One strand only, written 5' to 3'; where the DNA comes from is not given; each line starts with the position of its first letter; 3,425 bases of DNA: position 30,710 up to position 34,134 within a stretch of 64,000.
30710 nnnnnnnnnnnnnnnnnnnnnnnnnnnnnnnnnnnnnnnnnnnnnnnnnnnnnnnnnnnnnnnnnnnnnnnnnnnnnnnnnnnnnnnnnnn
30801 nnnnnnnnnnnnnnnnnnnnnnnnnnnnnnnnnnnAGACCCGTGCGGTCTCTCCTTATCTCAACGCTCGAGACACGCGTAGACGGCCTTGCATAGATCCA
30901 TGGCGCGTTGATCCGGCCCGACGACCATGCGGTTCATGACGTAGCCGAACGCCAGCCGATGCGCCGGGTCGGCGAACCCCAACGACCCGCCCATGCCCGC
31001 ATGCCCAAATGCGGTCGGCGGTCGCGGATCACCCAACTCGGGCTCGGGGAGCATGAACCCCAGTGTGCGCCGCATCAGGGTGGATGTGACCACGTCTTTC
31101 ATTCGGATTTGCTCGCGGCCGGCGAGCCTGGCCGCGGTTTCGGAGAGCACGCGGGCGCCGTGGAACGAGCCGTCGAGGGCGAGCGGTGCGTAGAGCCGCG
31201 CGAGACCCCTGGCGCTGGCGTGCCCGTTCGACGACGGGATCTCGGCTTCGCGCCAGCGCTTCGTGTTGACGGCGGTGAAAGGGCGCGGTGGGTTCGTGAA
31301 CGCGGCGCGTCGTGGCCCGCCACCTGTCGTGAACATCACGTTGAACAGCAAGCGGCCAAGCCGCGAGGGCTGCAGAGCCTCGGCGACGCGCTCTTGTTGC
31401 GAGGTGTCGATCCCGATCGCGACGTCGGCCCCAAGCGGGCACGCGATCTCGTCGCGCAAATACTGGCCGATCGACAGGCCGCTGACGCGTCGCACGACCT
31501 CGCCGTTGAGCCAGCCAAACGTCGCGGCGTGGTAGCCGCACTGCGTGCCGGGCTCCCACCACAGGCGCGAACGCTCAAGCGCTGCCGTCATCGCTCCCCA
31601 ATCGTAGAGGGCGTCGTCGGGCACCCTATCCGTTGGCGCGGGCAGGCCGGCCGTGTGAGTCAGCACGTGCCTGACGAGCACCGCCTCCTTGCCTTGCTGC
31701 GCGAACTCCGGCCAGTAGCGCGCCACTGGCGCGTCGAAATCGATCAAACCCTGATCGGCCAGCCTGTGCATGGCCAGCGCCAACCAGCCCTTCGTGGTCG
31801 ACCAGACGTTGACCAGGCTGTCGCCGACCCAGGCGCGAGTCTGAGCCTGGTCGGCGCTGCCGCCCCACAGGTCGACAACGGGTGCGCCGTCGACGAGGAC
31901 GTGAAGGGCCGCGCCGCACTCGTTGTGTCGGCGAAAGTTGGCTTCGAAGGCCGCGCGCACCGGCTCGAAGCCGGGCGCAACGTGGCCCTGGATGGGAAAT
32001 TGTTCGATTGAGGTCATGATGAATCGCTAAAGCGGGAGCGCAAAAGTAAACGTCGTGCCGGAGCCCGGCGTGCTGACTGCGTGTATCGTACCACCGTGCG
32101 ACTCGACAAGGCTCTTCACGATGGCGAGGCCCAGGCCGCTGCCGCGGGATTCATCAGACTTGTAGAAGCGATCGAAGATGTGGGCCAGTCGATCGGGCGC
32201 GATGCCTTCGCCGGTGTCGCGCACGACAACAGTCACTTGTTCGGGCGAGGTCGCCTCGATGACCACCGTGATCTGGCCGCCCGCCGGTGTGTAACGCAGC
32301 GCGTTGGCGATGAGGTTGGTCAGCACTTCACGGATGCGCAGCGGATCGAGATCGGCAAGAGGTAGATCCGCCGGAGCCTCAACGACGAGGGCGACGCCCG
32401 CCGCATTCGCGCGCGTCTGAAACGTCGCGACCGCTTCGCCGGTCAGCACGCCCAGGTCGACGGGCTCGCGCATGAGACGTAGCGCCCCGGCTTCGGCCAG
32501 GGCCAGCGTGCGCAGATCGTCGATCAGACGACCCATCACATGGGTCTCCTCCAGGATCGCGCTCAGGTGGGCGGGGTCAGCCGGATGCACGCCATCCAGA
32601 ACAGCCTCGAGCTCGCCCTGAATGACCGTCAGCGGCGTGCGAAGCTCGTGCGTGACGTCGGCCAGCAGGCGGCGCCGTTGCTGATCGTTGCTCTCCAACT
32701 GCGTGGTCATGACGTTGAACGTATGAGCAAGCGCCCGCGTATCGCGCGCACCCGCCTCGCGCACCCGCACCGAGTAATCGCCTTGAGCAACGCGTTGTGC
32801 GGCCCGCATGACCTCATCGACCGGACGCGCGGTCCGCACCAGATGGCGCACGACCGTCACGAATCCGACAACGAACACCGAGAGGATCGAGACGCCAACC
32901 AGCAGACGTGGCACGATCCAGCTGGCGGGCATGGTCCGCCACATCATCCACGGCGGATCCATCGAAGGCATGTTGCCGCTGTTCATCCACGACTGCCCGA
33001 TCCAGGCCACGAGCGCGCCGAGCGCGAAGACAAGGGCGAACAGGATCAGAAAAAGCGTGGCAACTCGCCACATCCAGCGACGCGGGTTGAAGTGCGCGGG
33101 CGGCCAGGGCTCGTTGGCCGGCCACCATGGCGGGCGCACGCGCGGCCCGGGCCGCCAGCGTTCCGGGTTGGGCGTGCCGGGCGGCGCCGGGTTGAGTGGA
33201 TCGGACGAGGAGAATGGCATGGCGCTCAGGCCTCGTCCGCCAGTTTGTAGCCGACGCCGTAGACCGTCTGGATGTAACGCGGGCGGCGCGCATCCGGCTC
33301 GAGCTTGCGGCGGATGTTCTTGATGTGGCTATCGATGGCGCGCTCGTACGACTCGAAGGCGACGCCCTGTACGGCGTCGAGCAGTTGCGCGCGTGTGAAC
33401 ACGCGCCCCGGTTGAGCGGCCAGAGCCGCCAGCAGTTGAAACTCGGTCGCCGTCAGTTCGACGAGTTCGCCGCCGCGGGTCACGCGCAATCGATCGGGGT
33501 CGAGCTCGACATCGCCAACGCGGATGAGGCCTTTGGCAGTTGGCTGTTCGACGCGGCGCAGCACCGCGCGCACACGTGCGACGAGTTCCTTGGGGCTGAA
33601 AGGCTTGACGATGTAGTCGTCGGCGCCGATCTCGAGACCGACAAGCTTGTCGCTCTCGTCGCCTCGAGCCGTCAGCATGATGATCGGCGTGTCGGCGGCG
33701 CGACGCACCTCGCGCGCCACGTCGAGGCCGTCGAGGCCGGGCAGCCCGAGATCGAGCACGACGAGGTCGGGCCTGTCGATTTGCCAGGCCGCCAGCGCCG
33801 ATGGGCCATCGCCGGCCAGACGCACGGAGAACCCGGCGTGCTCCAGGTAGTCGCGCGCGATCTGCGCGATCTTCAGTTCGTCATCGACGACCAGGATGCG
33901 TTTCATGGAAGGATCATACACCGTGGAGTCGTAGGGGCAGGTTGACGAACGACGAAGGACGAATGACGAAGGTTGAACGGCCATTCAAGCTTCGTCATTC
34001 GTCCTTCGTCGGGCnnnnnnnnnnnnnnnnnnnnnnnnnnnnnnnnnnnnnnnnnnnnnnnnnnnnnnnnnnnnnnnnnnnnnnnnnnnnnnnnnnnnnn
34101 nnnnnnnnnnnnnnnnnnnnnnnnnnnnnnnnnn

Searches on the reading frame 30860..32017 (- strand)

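Call 76: search_protein_families(library=pfam, max_evalue=0.00001, proteins=[window:30860-32017:-])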
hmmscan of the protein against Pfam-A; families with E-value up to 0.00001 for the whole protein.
window:30860-32017:- (385 aa): 1 family
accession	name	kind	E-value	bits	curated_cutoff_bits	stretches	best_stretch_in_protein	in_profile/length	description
PF00144.29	Beta-lactamase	-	1e-65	222.5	27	1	25-371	2-318/329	Beta-lactamase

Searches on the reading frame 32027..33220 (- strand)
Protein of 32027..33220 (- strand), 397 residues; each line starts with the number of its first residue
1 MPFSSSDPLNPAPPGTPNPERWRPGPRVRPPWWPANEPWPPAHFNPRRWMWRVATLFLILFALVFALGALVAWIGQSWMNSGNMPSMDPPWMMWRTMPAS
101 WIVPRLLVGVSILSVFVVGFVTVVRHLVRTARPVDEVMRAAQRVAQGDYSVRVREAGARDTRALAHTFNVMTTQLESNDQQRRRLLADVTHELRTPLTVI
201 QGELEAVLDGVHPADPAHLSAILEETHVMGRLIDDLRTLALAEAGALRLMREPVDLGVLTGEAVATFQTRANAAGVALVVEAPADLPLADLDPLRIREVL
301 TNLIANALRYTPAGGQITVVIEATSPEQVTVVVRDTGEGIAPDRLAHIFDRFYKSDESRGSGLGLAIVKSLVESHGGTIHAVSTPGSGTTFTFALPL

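Call 37: search_protein_families(library=pfam, proteins=[window:32027-33220:-])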
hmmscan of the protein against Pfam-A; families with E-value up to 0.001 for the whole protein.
window:32027-33220:- (397 aa): 4 families
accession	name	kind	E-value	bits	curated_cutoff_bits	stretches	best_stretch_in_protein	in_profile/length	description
PF02518.31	HATPase_c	-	6.7e-33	113.9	26.4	1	292-397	2-109/111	Histidine kinase-, DNA gyrase B-, and HSP90-like ATPase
PF00512.31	HisKA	-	6e-15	55.5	26.9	1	181-245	1-66/66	His Kinase A (phospho-acceptor) domain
PF00672.30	HAMP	-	6.9e-10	39.5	25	1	129-176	5-52/53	HAMP domain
PF13581.12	HATPase_c_2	-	2.2e-07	31.4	27.4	1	296-378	36-113/127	Histidine kinase-like ATPase domain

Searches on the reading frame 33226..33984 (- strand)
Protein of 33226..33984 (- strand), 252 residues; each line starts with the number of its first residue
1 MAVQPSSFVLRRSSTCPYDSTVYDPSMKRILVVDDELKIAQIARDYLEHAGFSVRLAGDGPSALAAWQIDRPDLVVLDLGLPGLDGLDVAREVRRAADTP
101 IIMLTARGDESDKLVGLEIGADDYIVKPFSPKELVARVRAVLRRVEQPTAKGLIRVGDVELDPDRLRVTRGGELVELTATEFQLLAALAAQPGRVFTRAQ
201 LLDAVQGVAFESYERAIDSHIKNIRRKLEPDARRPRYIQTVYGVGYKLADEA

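Call 36: search_protein_families(library=pfam, proteins=[window:33226-33984:-])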
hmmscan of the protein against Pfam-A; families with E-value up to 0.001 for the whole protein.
window:33226-33984:- (252 aa): 2 families
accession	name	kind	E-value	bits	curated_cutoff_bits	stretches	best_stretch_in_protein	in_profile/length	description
PF00072.30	Response_reg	-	8.7e-31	106.8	30.2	1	30-139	1-111/111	Response regulator receiver domain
PF00486.34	Trans_reg_C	-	1.4e-26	92.8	26.2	1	173-248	2-77/77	Transcriptional regulatory protein, C terminal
